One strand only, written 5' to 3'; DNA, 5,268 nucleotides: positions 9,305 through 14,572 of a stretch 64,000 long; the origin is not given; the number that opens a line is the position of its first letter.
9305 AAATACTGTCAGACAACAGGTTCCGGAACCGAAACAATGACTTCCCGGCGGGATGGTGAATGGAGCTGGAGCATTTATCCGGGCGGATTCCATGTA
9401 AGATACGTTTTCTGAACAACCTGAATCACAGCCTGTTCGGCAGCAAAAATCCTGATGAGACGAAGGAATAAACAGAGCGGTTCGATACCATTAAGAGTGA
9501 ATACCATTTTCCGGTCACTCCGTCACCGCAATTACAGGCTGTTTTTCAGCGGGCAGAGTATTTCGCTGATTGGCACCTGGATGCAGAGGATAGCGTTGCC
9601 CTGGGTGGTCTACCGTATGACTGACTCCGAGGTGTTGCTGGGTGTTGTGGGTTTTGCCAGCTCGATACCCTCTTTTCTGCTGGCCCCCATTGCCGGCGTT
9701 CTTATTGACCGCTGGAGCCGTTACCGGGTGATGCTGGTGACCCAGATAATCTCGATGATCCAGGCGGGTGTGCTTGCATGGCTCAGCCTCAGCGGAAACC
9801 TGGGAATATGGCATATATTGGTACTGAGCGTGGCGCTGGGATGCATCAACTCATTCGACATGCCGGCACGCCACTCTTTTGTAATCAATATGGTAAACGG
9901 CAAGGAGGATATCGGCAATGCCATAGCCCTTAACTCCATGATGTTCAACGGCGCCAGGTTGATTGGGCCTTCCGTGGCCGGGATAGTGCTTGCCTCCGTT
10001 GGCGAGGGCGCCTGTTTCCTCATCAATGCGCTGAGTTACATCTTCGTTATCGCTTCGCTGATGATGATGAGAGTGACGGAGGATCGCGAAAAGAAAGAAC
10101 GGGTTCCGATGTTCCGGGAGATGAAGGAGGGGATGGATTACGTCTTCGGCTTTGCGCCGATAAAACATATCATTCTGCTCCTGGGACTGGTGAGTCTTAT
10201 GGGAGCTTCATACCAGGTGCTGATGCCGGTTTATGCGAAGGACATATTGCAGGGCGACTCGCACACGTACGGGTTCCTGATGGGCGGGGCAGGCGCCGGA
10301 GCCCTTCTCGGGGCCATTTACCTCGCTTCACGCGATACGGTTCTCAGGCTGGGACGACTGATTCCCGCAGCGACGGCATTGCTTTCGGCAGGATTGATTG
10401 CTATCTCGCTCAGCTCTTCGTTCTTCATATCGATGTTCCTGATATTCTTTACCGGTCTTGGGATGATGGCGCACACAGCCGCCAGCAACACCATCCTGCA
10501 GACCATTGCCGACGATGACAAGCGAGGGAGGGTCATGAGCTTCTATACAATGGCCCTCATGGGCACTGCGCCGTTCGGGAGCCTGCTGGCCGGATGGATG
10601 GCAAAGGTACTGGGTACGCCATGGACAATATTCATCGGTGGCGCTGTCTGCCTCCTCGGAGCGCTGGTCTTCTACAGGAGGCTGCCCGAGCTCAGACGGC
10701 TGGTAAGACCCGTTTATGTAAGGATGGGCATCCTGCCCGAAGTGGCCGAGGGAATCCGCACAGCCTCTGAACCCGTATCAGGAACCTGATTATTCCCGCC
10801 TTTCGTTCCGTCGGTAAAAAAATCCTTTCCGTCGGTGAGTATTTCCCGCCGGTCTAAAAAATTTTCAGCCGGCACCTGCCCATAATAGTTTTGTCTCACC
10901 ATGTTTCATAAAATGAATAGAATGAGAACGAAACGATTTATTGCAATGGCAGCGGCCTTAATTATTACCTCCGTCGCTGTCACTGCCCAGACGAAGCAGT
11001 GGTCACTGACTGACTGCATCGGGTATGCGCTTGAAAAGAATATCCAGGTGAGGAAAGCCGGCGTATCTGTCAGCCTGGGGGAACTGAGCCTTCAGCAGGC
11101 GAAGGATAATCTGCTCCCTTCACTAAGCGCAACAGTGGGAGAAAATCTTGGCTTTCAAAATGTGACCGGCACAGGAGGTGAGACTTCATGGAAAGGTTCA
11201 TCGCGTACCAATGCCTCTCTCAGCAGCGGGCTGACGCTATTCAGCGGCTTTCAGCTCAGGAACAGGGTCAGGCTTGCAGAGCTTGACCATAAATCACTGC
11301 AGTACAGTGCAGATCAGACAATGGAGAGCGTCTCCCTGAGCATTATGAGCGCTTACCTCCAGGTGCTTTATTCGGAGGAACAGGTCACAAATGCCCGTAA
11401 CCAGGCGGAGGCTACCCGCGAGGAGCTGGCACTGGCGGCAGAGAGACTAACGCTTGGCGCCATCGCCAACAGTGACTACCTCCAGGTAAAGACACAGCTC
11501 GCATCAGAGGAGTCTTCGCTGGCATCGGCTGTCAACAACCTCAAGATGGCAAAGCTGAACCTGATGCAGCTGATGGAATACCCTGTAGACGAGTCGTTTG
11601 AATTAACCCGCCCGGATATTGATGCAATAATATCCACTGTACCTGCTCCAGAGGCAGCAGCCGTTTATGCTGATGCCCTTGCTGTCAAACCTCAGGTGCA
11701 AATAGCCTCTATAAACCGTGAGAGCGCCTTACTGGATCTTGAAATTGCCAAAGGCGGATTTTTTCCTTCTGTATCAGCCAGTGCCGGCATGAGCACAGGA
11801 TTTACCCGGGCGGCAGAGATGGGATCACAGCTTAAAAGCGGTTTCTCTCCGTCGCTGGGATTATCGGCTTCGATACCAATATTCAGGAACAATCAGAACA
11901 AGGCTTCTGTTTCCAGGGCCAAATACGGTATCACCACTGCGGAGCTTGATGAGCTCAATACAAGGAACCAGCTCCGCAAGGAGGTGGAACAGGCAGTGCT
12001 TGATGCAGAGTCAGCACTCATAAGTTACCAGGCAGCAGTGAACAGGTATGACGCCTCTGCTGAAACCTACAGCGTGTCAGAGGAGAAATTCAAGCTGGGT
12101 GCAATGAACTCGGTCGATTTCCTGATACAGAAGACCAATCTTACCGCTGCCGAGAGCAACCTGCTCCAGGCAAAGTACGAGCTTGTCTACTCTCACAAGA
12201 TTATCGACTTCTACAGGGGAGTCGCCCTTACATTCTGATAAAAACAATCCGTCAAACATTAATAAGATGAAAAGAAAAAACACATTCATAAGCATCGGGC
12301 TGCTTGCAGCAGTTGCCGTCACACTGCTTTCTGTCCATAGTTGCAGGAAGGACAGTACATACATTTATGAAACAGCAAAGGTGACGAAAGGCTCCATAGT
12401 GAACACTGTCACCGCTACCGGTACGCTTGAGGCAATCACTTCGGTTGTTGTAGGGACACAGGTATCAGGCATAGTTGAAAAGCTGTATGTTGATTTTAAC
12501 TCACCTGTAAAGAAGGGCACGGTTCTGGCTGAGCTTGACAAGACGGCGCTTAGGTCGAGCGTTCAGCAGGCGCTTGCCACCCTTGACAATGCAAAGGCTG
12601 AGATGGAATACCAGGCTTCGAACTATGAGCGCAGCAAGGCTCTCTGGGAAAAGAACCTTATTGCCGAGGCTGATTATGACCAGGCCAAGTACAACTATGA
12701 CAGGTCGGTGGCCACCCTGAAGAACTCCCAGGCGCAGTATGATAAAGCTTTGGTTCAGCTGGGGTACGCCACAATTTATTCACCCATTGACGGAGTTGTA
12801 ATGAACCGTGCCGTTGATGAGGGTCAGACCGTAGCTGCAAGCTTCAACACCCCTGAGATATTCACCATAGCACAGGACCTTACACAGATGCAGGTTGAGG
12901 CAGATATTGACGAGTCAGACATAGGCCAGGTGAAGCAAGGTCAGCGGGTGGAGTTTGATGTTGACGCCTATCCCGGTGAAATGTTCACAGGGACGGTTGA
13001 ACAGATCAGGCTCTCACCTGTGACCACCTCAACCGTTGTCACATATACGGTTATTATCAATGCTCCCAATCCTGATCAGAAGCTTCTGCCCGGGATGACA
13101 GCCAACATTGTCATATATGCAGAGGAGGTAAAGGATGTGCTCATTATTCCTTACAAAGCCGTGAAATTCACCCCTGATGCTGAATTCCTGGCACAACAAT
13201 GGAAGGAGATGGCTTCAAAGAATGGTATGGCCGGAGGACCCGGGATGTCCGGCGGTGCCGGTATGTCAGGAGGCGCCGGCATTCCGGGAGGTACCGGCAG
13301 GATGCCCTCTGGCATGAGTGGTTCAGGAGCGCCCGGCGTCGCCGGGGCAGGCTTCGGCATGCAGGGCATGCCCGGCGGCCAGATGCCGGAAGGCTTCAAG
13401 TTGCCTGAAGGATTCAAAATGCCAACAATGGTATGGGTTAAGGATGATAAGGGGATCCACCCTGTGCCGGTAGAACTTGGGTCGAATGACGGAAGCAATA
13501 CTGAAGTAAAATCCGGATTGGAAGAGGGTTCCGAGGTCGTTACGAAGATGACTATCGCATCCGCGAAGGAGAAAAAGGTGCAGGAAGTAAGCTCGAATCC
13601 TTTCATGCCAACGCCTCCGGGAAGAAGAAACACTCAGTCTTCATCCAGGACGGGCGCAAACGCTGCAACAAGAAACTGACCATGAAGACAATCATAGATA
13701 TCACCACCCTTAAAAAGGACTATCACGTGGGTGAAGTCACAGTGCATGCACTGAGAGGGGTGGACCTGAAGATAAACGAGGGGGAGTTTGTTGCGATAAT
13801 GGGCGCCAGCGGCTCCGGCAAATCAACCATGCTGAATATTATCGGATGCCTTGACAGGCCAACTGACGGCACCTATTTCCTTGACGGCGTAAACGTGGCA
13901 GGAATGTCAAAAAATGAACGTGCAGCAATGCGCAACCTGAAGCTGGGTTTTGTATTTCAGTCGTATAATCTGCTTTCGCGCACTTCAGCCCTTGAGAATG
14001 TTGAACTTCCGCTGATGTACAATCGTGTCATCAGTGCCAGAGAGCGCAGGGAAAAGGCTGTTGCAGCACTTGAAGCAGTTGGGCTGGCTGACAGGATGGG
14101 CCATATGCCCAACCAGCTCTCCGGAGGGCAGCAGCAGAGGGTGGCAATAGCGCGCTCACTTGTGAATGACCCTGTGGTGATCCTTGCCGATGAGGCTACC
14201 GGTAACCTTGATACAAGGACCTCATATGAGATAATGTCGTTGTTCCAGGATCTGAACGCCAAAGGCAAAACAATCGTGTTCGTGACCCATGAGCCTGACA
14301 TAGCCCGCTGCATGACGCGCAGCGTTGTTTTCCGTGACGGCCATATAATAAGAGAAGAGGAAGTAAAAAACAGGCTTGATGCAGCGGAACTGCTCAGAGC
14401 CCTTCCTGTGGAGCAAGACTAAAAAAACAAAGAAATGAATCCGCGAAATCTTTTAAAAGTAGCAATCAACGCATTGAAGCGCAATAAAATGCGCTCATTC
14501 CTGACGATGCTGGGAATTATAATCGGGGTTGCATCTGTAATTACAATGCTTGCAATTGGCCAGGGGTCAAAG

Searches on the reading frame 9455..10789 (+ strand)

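Call 67: search_protein_families(library=pfam, proteins=[window:9455-10789:+], max_evalue=0.00001)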
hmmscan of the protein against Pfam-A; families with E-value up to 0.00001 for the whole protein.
window:9455-10789:+ (444 aa): 2 families
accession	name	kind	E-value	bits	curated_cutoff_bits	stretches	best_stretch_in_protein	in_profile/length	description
PF05977.19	MFS_3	-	7.2e-64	216.5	27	1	19-413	4-398/524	Transmembrane secretion effector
PF07690.21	MFS_1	-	4.9e-37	128.1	33.4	2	31-314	2-280/347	Major Facilitator Superfamily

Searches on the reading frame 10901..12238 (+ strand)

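Call 67: search_protein_families(library=pfam, proteins=[window:10901-12238:+], max_evalue=0.00001)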
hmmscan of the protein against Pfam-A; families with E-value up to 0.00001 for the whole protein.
window:10901-12238:+ (445 aa): 1 family
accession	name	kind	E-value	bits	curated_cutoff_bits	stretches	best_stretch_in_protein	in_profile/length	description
PF02321.23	OEP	-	7.8e-54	182.8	22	2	37-225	2-186/187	Outer membrane efflux protein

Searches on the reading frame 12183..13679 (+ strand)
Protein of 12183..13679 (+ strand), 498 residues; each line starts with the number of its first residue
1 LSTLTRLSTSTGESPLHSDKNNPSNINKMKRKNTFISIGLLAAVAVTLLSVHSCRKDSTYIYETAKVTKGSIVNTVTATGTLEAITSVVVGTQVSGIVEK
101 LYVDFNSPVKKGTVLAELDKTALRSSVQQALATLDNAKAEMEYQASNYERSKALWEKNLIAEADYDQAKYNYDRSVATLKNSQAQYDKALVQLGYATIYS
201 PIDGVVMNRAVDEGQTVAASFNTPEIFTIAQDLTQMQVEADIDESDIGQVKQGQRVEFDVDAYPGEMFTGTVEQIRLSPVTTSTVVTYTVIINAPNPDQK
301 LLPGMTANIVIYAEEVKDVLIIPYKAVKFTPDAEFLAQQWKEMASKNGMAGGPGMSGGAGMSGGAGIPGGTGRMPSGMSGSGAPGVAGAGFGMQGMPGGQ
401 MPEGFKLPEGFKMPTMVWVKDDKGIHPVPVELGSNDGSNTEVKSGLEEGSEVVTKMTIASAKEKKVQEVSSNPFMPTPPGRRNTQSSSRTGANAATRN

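Call 67: search_protein_families(library=pfam, proteins=[window:12183-13679:+], max_evalue=0.00001)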
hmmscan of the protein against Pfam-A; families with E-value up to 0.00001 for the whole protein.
window:12183-13679:+ (498 aa): 2 families
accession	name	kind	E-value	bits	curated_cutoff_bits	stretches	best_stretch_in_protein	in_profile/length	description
PF16576.10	HlyD_D23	-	6.8e-28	97.9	30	1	75-307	5-214/214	Barrel-sandwich domain of CusB or HlyD membrane-fusion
PF13437.12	HlyD_3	-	8.9e-16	59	22.2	1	197-304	1-106/106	HlyD family secretion protein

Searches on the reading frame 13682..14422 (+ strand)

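Call 67: search_protein_families(library=pfam, proteins=[window:13682-14422:+], max_evalue=0.00001)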
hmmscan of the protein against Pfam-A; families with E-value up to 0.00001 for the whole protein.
window:13682-14422:+ (246 aa): 1 family
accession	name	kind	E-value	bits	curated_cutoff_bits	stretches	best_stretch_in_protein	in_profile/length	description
PF00005.33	ABC_tran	-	3.7e-31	109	25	1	24-173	1-136/137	ABC transporter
